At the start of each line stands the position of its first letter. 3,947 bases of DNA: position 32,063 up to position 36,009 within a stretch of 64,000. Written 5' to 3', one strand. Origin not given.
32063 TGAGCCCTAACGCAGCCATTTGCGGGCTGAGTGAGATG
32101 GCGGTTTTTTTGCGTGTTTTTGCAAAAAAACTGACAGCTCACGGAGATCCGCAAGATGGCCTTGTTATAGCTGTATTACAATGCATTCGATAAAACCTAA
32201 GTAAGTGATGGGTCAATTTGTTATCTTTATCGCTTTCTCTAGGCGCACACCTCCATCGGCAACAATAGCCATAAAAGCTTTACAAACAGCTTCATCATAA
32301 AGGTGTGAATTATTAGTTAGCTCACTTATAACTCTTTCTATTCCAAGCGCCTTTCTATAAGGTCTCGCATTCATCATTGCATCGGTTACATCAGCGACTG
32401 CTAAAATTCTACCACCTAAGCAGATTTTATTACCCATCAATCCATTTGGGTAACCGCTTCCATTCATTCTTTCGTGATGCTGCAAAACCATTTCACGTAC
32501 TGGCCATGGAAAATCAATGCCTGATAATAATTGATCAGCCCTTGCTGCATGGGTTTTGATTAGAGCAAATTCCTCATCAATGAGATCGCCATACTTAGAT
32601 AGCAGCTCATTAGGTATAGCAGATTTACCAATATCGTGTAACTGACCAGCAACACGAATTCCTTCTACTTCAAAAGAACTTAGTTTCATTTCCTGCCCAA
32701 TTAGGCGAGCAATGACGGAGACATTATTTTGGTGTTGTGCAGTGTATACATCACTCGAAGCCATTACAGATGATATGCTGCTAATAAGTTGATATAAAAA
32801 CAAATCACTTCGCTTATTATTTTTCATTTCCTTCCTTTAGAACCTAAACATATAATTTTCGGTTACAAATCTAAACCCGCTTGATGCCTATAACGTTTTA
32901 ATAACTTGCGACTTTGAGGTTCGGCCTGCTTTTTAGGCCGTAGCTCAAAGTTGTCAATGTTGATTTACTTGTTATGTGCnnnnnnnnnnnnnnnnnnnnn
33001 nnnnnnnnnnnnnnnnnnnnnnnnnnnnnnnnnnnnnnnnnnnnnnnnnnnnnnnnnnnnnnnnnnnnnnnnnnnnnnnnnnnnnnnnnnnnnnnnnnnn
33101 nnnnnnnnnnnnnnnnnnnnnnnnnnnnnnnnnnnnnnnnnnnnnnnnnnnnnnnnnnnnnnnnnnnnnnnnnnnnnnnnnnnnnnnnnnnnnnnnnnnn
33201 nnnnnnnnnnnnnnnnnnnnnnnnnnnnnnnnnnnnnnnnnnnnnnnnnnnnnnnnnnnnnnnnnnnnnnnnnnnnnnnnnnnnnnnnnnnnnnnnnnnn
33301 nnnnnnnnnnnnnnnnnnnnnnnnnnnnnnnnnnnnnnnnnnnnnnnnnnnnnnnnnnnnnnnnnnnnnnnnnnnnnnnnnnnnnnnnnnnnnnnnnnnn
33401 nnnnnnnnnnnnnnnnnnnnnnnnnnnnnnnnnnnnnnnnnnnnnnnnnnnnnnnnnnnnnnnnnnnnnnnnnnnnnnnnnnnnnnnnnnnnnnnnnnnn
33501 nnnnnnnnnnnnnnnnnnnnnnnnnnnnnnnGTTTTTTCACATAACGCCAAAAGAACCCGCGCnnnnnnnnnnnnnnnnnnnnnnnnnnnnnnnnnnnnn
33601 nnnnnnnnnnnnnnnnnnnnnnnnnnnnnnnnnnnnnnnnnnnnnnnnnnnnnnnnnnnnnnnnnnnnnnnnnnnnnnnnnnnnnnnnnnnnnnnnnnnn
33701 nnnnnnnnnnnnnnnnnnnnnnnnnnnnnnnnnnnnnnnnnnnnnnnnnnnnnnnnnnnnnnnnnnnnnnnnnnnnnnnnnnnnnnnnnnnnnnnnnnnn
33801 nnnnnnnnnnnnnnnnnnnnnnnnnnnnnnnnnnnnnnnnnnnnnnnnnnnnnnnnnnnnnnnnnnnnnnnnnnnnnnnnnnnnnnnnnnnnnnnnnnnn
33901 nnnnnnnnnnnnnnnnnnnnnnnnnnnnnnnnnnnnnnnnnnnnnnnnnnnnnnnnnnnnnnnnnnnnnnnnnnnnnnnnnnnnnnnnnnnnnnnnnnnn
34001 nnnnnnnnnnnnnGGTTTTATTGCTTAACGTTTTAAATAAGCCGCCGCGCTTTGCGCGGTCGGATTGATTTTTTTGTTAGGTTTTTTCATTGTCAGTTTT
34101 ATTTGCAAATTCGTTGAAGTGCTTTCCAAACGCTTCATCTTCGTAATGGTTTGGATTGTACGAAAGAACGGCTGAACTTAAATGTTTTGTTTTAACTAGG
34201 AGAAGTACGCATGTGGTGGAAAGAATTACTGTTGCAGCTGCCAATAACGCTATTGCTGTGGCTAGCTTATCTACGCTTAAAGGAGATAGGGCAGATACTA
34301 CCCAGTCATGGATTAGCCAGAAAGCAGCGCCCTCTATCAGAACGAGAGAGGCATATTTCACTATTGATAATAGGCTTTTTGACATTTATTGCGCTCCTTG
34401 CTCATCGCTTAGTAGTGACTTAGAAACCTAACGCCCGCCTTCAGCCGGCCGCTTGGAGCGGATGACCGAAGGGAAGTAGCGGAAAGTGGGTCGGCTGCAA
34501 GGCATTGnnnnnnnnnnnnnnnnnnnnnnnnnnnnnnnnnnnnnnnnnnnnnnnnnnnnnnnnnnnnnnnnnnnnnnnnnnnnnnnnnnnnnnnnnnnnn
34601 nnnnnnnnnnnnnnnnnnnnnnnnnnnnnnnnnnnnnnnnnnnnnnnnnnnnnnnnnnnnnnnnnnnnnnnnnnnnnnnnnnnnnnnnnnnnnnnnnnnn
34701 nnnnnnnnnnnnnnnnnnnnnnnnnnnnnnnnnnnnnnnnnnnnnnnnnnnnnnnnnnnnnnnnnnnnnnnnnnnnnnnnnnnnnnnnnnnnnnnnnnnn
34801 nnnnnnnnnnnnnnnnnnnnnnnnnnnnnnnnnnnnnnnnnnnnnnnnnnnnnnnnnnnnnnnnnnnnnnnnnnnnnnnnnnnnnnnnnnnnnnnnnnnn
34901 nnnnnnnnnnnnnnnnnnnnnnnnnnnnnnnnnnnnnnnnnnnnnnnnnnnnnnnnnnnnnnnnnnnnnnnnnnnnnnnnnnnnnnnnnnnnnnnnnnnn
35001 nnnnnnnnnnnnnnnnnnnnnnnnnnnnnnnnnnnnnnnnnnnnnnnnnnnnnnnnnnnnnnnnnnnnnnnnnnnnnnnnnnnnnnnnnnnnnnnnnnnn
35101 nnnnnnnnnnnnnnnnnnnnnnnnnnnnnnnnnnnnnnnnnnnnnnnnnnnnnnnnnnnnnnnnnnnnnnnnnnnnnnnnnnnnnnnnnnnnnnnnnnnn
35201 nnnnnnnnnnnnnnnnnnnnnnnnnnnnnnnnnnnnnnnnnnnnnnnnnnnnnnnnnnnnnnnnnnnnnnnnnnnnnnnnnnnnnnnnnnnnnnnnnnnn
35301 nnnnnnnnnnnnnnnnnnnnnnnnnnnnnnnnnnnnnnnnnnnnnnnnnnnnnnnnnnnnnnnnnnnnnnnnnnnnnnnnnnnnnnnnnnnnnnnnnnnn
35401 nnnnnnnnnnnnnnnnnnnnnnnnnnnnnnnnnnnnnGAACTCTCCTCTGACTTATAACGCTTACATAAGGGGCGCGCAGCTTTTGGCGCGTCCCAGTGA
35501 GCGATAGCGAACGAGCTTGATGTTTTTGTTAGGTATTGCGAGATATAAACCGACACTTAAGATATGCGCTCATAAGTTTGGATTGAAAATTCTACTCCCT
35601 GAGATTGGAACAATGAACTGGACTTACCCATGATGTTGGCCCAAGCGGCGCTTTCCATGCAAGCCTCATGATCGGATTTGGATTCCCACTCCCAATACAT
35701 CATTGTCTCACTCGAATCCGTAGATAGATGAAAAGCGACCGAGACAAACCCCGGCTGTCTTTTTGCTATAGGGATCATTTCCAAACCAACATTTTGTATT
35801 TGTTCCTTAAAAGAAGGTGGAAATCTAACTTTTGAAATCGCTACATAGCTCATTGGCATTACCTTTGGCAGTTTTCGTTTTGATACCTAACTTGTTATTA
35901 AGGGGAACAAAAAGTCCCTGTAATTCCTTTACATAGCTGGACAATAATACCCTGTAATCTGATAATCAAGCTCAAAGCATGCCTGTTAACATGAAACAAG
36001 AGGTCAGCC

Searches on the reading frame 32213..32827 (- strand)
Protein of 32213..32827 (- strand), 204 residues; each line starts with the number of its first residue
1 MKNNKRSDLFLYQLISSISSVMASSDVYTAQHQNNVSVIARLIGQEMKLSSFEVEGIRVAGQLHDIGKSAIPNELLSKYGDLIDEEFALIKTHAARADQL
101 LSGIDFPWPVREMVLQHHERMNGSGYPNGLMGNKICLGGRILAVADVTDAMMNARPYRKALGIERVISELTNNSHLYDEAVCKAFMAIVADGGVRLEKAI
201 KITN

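Call 78: search_protein_families(library=ncbifam, proteins=[window:32213-32827:-], max_evalue=0.001)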
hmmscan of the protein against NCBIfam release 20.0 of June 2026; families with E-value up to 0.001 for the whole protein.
window:32213-32827:- (204 aa): 3 families
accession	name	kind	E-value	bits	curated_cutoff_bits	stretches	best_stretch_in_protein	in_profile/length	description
NF053512.1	nitric_RR_NosR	exception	7.1e-30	104.4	400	1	14-191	177-356/422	response regulator c-di-GMP phosphodiesterase, NosR family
TIGR00277.1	HDIG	domain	8.6e-06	25.5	27.6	1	29-119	5-83/84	HDIG domain-containing metalloprotein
NF045665.1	NTPtran_DVU1551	equivalog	0.00044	19.4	315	0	17-69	206-260/359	DVU_1551 family NTP transferase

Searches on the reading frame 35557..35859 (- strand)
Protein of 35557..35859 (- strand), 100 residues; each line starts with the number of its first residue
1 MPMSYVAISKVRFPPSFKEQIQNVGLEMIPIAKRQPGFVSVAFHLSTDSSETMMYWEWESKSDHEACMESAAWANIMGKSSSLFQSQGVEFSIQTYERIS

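Call 78: search_protein_families(library=ncbifam, proteins=[window:35557-35859:-], max_evalue=0.001)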
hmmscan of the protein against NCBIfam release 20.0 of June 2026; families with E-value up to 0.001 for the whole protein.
window:35557-35859:- (100 aa): 0 families

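Call 80: find_encoding_contigs(protein=window:35557-35859:-, flank=6000, max_places=6)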
Protein window:35557-35859:- (100 aa): 1 contig read that carries it; 1 place shown.
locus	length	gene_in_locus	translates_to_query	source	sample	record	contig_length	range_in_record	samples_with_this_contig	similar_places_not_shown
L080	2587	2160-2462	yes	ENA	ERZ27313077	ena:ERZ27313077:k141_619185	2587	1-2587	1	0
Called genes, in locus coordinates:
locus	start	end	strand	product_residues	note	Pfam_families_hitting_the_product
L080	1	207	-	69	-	?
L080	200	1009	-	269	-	PF01497:Peripla_BP_2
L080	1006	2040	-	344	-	PF13495:Phage_int_SAM_4, PF00589:Phage_integrase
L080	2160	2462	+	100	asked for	PF03992:ABM (weak)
